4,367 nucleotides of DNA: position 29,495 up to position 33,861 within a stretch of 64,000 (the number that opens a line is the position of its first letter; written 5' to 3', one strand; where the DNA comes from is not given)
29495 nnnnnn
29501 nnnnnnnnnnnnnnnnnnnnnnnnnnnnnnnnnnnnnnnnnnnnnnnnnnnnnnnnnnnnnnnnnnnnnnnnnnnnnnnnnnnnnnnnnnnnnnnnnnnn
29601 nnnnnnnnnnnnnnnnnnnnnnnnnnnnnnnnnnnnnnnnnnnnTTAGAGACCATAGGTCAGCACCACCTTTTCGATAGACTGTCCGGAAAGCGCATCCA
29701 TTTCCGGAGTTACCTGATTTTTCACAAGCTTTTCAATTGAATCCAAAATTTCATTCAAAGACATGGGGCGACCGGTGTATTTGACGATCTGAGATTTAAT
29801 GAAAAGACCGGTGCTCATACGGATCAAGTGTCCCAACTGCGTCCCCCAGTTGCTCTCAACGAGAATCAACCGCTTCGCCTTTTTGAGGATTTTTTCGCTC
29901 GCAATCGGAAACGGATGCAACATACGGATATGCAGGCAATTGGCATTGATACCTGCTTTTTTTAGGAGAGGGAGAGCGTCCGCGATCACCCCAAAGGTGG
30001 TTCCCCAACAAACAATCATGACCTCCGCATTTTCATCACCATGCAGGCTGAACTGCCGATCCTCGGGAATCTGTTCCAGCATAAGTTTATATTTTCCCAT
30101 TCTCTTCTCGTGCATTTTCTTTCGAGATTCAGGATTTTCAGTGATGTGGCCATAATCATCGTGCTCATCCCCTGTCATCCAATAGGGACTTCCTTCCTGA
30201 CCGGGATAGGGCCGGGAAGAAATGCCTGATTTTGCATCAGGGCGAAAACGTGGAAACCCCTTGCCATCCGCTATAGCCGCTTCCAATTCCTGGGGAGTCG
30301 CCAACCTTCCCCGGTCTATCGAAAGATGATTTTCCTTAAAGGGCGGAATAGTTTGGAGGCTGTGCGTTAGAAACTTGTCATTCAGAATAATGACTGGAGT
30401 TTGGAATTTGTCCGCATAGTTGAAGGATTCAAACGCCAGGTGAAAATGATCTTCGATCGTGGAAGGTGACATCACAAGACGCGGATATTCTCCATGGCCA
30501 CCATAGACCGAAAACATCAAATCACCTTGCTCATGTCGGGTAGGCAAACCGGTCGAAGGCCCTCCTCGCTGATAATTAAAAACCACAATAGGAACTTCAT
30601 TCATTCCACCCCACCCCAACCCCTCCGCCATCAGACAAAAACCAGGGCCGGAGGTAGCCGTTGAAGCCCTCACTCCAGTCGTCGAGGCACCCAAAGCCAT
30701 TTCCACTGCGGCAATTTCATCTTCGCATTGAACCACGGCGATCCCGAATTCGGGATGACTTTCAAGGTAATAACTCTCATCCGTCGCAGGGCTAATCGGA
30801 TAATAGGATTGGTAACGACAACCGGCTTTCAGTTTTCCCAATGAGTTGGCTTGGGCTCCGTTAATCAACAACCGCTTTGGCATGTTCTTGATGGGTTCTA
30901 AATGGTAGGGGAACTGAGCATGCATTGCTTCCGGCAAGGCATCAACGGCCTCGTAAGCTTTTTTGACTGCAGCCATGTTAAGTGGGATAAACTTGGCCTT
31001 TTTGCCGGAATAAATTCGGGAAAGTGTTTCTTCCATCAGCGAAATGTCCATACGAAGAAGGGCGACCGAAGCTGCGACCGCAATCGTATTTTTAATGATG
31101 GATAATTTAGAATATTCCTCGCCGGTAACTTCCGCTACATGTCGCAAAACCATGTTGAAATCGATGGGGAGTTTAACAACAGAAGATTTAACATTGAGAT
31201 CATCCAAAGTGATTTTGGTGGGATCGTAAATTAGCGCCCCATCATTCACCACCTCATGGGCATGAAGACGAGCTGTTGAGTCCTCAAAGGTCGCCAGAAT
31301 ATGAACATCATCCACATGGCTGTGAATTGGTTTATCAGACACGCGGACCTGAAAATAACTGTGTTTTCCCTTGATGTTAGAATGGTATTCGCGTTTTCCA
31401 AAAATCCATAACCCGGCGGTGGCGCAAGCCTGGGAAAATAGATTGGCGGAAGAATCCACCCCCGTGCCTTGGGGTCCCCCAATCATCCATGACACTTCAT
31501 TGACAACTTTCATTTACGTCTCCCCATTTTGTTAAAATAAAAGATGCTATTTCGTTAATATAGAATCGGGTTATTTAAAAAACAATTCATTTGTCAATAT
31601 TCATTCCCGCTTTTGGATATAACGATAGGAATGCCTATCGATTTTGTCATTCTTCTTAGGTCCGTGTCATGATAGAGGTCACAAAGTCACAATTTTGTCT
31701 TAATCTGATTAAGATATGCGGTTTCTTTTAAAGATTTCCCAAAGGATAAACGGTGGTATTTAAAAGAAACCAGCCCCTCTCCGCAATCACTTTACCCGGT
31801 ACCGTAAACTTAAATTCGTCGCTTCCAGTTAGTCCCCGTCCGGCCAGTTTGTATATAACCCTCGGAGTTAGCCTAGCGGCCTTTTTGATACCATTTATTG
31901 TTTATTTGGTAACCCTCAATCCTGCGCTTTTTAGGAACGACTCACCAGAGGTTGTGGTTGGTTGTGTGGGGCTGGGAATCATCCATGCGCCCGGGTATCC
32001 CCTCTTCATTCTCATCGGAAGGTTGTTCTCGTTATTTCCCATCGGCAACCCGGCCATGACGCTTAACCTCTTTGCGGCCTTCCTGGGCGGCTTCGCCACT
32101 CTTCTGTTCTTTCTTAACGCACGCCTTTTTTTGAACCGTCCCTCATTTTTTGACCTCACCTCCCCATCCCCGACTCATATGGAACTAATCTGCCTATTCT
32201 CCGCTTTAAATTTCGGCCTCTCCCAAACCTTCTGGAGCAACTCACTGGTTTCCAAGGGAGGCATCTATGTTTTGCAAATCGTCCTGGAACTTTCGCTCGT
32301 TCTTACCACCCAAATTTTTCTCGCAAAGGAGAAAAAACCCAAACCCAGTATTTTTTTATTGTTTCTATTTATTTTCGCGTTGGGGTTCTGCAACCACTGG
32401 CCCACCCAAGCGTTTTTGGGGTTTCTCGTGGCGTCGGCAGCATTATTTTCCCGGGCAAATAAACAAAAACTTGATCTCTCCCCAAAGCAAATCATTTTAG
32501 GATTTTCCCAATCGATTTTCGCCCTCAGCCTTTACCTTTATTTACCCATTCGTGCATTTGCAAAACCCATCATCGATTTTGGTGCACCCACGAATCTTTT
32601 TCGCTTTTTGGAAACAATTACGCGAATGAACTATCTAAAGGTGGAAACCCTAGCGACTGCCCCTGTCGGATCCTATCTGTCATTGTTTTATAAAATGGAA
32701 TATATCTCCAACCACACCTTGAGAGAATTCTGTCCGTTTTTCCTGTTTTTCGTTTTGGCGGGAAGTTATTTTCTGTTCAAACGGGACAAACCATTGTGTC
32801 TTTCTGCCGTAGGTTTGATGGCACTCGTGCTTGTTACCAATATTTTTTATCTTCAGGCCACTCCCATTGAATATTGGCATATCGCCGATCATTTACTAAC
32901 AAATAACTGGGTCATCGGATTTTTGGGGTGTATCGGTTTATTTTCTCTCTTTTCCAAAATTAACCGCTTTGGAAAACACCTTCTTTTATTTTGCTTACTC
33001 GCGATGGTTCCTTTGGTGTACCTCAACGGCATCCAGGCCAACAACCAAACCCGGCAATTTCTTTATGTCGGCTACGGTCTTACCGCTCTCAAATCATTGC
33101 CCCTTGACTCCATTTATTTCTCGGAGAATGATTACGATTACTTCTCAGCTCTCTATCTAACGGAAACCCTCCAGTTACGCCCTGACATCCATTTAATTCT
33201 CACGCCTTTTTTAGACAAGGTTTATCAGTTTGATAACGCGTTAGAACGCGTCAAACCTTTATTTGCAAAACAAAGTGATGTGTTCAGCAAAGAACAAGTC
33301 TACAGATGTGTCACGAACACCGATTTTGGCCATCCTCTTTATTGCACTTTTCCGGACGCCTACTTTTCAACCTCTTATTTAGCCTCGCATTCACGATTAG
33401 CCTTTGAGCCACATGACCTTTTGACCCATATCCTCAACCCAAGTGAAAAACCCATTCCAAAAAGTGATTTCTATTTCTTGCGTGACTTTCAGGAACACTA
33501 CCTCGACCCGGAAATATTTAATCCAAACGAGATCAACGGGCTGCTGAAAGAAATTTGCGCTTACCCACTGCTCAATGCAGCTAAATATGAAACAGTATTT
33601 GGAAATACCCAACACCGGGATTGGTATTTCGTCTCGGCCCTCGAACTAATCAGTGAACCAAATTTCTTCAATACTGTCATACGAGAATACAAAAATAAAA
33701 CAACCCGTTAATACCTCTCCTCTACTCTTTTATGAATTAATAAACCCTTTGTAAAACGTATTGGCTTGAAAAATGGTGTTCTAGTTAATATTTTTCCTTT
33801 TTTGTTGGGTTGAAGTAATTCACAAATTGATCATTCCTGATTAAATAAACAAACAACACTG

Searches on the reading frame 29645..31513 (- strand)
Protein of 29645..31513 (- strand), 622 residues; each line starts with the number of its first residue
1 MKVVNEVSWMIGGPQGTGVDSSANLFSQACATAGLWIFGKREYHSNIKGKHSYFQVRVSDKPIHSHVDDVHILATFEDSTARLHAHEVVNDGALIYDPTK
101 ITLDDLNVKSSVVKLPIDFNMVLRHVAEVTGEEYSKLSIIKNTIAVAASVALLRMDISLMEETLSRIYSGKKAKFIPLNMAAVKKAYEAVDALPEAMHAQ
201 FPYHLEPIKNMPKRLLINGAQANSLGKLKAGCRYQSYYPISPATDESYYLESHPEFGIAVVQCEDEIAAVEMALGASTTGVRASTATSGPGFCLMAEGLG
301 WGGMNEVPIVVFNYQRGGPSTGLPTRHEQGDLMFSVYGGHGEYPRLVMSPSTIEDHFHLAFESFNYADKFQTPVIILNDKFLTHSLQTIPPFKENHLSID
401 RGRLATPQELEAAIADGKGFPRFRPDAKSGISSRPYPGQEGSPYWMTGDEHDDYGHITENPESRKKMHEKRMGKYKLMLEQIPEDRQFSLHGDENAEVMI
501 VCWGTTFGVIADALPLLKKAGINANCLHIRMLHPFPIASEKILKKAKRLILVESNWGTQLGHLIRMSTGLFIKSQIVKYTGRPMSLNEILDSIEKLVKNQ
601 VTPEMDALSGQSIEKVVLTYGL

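Call 15: search_protein_families(library=pfam, proteins=[window:29645-31513:-], max_evalue=0.001)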
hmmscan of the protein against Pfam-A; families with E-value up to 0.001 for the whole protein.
window:29645-31513:- (622 aa): 5 families
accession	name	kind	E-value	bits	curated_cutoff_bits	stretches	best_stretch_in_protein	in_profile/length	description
PF01855.24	POR_N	-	9.6e-53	179.7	27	1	226-468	2-229/231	Pyruvate flavodoxin/ferredoxin oxidoreductase, thiamine diP-bdg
PF01558.24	POR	-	1.4e-28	100.7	27.4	1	16-188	2-173/173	Pyruvate ferredoxin/flavodoxin oxidoreductase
PF17147.9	PFOR_II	-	1.7e-07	31.9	27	1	496-565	1-75/102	Pyruvate:ferredoxin oxidoreductase core domain II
PF02780.25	Transketolase_C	-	3.8e-07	30.5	25.9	1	494-556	8-71/124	Transketolase, C-terminal domain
PF02776.23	TPP_enzyme_N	-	0.00019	21.6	26.8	1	247-322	28-106/119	Thiamine pyrophosphate enzyme, N-terminal TPP binding domain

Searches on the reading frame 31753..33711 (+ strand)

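Call 15: search_protein_families(library=pfam, proteins=[window:31753-33711:+], max_evalue=0.001)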
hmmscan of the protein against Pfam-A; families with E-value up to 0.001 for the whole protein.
window:31753-33711:+ (652 aa): 1 family
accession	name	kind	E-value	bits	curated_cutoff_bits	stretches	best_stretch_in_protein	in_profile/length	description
PF11028.14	TMEM260-like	-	2e-22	80.2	24.2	1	63-232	1-172/179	Protein O-mannosyl-transferase TMEM260-like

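Call 58: search_protein_families(library=ncbifam, proteins=[window:31753-33711:+], max_evalue=0.001)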
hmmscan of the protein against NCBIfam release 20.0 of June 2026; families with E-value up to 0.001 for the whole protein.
window:31753-33711:+ (652 aa): 0 families
